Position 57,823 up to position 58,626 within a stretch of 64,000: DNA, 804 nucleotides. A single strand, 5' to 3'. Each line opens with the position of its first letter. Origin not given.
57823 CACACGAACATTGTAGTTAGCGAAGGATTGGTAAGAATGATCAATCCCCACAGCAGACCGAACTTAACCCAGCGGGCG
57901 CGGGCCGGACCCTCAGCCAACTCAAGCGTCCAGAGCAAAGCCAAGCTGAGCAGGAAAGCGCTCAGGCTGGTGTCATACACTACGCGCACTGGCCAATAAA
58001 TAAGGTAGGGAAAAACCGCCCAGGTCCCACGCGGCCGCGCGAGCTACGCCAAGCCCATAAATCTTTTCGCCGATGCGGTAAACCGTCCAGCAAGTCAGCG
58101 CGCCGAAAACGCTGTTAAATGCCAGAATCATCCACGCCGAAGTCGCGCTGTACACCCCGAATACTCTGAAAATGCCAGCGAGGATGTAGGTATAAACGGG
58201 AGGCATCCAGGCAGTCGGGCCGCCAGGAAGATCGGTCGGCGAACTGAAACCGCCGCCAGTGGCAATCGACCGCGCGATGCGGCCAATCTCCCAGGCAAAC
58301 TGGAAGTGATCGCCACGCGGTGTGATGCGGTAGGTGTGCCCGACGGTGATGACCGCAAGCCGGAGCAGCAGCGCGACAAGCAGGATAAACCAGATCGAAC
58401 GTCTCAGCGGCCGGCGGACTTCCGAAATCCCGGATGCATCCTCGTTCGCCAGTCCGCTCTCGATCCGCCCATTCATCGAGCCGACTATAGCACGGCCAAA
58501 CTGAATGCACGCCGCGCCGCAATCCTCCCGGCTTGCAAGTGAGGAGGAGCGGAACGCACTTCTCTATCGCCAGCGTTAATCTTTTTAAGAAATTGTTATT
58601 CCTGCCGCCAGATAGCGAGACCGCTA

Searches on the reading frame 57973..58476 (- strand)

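Call 43: search_protein_families(library=pfam, proteins=[window:57973-58476:-], max_evalue=0.01)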
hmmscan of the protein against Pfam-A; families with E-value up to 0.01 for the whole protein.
window:57973-58476:- (167 aa): 1 family
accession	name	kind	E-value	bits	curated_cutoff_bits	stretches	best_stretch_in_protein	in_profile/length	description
PF13231.12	PMT_2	-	0.0017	19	26.1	1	92-149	3-56/160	Dolichyl-phosphate-mannose-protein mannosyltransferase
